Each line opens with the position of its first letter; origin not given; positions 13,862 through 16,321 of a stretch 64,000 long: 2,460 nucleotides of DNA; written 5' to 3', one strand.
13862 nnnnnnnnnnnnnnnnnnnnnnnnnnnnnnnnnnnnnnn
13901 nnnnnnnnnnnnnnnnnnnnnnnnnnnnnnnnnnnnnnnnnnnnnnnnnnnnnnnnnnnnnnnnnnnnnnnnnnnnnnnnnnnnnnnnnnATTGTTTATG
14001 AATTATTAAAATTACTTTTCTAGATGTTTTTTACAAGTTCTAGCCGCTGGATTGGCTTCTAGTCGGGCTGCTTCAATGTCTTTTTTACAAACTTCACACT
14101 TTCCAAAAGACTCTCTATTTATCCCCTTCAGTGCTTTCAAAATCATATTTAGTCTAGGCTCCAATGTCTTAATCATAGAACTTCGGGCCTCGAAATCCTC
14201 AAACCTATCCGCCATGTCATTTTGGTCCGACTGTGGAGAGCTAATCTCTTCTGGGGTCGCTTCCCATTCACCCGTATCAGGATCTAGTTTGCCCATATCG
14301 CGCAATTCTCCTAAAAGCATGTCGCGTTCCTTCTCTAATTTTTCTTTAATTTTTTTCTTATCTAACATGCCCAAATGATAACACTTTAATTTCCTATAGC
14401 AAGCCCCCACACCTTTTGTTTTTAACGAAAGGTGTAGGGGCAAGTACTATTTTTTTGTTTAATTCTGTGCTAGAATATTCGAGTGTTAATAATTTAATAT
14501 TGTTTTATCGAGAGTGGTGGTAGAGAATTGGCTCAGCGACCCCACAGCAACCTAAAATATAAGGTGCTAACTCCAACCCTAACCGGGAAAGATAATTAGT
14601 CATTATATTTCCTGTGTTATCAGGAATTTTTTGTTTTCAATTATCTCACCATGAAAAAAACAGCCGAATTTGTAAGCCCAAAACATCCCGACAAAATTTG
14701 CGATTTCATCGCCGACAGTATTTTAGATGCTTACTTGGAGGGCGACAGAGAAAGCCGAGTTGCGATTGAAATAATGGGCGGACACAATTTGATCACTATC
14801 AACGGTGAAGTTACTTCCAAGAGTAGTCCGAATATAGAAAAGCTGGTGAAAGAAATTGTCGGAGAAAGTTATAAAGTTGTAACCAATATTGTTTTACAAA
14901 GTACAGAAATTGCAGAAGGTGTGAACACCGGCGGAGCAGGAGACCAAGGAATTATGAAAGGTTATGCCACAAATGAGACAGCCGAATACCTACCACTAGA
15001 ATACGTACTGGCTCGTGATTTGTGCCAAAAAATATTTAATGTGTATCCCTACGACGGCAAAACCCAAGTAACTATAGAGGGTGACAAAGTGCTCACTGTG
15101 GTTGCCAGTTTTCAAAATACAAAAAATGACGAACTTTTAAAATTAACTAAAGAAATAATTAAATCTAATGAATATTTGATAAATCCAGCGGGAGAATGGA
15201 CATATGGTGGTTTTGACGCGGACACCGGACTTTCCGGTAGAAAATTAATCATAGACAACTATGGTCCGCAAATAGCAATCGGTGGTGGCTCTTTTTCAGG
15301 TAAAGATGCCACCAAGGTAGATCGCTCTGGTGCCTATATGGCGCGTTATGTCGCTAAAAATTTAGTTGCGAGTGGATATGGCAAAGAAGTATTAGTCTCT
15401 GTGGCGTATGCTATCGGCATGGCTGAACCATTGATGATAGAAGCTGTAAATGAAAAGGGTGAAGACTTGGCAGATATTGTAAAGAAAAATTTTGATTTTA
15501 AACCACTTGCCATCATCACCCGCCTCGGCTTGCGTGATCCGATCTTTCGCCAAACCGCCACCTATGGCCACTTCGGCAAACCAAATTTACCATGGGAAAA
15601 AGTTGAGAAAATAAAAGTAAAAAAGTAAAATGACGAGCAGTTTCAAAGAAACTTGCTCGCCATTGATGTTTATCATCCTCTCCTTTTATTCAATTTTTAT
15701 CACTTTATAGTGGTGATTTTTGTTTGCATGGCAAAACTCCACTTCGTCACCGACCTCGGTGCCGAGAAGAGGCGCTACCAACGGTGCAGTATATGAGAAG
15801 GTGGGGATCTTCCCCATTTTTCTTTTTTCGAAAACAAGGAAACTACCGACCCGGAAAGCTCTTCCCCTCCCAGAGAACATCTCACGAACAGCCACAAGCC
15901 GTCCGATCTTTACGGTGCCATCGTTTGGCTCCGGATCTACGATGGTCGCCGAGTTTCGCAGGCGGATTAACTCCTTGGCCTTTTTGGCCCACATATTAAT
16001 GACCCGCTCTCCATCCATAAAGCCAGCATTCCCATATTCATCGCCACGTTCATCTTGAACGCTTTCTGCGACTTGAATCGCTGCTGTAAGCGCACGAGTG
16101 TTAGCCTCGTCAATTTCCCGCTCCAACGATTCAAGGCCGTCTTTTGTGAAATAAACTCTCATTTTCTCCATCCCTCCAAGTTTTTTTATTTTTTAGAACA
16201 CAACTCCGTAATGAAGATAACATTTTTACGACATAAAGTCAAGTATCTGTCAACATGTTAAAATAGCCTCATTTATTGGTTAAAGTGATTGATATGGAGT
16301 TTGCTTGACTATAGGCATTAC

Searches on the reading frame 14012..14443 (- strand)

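Call 77: search_protein_families(library=pfam, proteins=[window:14012-14443:-], max_evalue=0.001)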
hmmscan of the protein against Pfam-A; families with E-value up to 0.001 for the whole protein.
window:14012-14443:- (143 aa): 1 family
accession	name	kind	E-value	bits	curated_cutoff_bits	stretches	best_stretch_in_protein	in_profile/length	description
PF01258.23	zf-dskA_traR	-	1.7e-07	31.5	24.9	1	112-138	2-28/36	Prokaryotic dksA/traR C4-type zinc finger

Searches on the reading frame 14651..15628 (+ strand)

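Call 3: search_protein_families(library=pfam, proteins=[window:14651-15628:+], max_evalue=0.1)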
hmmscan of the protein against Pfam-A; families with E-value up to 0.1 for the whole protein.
window:14651-15628:+ (325 aa): 3 families
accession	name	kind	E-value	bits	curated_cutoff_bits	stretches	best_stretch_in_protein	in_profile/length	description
PF02773.21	S-AdoMet_synt_C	-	6.5e-50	169.1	25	1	186-317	2-138/138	S-adenosylmethionine synthetase, C-terminal domain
PF00438.25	S-AdoMet_synt_N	-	6.7e-20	71.9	33.1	1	4-72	5-73/99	S-adenosylmethionine synthetase, N-terminal domain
PF02772.21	S-AdoMet_synt_M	-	2.4e-15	57.1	29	1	95-171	3-93/120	S-adenosylmethionine synthetase, central domain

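Call 4: search_protein_families(library=ncbifam, proteins=[window:14651-15628:+], max_evalue=0.1)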
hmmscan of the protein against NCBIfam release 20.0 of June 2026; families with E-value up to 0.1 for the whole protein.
window:14651-15628:+ (325 aa): 1 family
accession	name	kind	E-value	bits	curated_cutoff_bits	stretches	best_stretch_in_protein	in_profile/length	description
TIGR01034.1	metK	equivalog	3e-91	306.2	309.4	1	4-322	3-371/377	methionine adenosyltransferase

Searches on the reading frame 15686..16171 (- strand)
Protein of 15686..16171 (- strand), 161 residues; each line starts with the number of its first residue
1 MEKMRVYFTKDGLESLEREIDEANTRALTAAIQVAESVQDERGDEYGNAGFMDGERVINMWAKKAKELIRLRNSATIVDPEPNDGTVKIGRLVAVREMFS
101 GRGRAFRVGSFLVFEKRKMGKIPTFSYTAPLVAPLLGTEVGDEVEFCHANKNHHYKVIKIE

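Call 3: search_protein_families(library=pfam, proteins=[window:15686-16171:-], max_evalue=0.1)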
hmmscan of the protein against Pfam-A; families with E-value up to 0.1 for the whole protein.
window:15686-16171:- (161 aa): 2 families
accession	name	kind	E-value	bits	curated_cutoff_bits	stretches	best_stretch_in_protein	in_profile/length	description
PF01272.25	GreA_GreB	-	1.9e-06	28.2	26.9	1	85-161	4-76/77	Transcription elongation factor, GreA/GreB, C-term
PF03449.20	GreA_GreB_N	-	0.011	16.3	24.5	1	6-70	1-64/71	Transcription elongation factor, N-terminal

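Call 4: search_protein_families(library=ncbifam, proteins=[window:15686-16171:-], max_evalue=0.1)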
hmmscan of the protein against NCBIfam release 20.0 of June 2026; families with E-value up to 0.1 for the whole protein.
window:15686-16171:- (161 aa): 11 families
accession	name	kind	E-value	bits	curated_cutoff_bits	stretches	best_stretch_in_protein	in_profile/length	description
TIGR01462.1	greA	subfamily_domain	3.1e-10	40.3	139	1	8-161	2-151/151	transcription elongation factor GreA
NF001263.0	PRK00226.1-4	equivalog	3.5e-10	40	145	1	2-161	3-158/160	transcription elongation factor GreA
NF001261.0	PRK00226.1-2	equivalog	3.8e-08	33.4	167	1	5-161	3-155/157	transcription elongation factor GreA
NF001262.0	PRK00226.1-3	equivalog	1.1e-07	31.7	161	1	5-152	6-150/165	transcription elongation factor GreA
NF004973.0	PRK06342.1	equivalog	4.9e-07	29.6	159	1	8-147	31-150/160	transcription elongation factor GreA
NF002506.1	PRK01885.1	equivalog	1.8e-06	27.7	188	1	6-161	3-153/156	transcription elongation factor GreB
TIGR01461.1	greB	equivalog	1.4e-05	24.9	171.05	1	7-161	4-153/156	transcription elongation factor GreB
NF011309.0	PRK14720.1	equivalog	3e-05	22.3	714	1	41-161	784-901/906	transcription elongation factor GreA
NF001264.0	PRK00226.1-5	equivalog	0.00099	18.9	180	1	6-161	4-156/158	transcription elongation factor GreA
NF004548.0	PRK05892.1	equivalog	0.0014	18.6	126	1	14-160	14-154/158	nucleoside diphosphate kinase regulator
NF004396.0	PRK05753.1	equivalog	0.0029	17.4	109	1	63-161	30-126/137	nucleoside diphosphate kinase regulator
